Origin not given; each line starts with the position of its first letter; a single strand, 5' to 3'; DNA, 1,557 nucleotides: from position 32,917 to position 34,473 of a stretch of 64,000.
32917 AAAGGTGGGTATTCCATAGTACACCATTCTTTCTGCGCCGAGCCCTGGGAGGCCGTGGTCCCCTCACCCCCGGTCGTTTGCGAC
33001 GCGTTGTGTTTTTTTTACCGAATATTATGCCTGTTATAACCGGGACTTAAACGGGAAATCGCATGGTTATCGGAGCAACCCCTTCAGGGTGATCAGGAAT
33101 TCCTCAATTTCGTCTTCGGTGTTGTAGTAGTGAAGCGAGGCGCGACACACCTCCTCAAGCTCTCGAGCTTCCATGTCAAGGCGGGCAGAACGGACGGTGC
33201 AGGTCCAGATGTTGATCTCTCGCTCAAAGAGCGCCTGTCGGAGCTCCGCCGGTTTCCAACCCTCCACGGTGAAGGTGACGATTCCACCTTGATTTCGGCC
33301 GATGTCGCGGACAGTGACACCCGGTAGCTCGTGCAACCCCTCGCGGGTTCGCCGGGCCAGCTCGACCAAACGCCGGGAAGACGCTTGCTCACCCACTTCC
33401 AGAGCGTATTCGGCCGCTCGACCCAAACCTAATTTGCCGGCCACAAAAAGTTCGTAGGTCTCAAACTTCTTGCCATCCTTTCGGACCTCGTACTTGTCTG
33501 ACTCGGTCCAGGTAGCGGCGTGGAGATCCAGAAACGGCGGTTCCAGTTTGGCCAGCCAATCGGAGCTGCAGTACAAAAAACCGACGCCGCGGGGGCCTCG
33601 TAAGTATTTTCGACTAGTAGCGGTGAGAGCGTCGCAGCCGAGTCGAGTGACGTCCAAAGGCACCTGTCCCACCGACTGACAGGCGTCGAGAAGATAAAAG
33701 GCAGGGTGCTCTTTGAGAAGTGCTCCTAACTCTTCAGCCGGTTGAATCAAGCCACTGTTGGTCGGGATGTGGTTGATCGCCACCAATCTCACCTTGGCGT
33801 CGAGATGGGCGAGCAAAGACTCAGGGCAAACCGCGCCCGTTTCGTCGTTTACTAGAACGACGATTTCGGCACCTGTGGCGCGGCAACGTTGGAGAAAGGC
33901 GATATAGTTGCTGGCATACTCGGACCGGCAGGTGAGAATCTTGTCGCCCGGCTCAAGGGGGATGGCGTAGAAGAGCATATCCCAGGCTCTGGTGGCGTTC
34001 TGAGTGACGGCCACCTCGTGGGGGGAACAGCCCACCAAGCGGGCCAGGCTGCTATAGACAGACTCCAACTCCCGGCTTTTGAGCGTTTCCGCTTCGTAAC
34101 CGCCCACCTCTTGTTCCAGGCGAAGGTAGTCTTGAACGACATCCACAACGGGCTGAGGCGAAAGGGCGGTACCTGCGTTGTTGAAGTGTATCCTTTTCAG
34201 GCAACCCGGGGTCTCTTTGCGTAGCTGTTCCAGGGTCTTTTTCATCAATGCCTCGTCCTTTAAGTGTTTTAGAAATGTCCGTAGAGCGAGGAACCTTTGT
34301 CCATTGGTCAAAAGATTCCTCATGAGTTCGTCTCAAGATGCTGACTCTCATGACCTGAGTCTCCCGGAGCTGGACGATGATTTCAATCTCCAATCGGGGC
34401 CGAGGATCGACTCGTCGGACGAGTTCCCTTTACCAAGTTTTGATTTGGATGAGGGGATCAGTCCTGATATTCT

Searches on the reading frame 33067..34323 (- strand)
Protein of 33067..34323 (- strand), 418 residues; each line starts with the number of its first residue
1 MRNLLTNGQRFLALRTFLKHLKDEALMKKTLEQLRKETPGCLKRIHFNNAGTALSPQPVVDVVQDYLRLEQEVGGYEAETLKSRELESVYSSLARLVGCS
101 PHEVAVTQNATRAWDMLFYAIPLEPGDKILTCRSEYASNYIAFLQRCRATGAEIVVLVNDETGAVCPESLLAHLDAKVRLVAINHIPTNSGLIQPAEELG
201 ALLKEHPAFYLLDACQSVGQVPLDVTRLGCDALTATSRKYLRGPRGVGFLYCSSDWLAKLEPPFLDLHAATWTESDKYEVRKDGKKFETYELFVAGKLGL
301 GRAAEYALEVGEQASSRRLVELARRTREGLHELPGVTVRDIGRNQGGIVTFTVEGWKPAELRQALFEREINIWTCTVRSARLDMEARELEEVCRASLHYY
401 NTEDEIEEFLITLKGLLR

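Call 14: search_protein_families(library=pfam, proteins=[window:33067-34323:-], max_evalue=0.00001)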
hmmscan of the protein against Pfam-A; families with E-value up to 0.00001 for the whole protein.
window:33067-34323:- (418 aa): 1 family
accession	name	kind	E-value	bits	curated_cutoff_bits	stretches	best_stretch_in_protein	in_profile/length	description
PF00266.25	Aminotran_5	-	6.2e-63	213.4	21.5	1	46-409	2-371/371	Aminotransferase class-V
